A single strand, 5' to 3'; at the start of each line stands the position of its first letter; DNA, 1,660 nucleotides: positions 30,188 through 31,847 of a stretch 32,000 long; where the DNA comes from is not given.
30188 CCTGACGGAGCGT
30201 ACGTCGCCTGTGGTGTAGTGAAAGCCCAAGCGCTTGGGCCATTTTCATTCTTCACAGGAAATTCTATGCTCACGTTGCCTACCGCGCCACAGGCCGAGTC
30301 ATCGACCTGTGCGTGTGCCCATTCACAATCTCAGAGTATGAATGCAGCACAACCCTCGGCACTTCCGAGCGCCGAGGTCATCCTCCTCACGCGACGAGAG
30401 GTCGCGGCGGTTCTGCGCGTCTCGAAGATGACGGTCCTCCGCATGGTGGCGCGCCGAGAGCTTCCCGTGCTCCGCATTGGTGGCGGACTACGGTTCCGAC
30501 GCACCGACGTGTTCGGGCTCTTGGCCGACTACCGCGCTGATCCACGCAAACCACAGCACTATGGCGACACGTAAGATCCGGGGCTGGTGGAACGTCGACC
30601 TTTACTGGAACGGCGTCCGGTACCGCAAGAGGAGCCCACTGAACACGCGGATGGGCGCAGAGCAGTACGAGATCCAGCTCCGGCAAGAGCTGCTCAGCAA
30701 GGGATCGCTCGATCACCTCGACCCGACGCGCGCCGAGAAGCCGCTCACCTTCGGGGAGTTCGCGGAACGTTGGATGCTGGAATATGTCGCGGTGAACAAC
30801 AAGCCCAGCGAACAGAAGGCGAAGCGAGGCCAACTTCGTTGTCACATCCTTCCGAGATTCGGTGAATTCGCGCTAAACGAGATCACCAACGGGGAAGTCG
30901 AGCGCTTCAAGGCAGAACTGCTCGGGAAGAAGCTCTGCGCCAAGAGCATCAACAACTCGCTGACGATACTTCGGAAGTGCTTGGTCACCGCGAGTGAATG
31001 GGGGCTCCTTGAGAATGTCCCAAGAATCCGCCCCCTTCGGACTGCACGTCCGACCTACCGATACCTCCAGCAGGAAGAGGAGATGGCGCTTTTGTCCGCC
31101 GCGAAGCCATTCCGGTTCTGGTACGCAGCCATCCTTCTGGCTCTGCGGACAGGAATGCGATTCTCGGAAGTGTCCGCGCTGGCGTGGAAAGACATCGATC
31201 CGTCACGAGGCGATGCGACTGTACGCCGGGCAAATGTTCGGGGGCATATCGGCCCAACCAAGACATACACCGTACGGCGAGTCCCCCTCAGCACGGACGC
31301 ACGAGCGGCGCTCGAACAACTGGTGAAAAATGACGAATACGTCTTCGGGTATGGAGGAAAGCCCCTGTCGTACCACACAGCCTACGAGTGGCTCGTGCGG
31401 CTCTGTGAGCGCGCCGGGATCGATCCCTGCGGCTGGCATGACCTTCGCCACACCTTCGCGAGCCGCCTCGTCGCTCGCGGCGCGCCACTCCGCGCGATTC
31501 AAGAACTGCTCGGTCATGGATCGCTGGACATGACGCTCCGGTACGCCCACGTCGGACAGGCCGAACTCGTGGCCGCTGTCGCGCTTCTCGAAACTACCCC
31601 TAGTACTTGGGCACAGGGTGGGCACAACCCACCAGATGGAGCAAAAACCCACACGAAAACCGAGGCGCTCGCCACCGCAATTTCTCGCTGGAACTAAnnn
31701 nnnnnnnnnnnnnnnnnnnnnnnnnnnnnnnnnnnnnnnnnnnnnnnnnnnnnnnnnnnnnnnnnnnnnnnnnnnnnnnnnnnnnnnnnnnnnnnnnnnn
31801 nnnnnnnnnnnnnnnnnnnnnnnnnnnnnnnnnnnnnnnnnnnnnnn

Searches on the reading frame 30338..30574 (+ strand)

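Call 123: search_protein_families(library=pfam, proteins=[window:30338-30574:+], max_evalue=0.01)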
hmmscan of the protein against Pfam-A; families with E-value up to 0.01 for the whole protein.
window:30338-30574:+ (78 aa): 1 family
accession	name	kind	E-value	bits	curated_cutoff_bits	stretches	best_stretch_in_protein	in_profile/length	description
PF12728.13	HTH_17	-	9.2e-11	42.3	27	1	16-59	1-44/51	Helix-turn-helix domain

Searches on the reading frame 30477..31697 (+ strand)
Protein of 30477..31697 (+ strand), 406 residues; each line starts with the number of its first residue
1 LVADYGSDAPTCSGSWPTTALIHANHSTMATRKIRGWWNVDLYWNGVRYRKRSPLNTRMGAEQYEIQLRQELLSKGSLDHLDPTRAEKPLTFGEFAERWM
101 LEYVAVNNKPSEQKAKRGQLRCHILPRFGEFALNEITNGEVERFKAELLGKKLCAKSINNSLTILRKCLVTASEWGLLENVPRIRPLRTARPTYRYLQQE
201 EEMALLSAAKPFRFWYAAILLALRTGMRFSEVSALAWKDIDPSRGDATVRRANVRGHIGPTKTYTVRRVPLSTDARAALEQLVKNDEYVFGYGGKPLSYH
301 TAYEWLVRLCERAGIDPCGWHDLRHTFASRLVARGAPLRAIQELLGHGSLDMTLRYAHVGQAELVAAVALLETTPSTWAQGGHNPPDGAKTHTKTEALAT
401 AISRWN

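Call 26: search_protein_families(library=pfam, proteins=[window:30477-31697:+], max_evalue=0.001)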
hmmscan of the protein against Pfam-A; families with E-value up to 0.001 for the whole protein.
window:30477-31697:+ (406 aa): 2 families
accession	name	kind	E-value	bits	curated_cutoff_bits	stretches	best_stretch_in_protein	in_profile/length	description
PF00589.27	Phage_integrase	-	9.2e-32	110.6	27.1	1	196-360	2-169/172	Phage integrase family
PF14659.12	Phage_int_SAM_3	-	1.9e-08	34.9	22.6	1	91-148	1-57/58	Phage integrase, N-terminal SAM-like domain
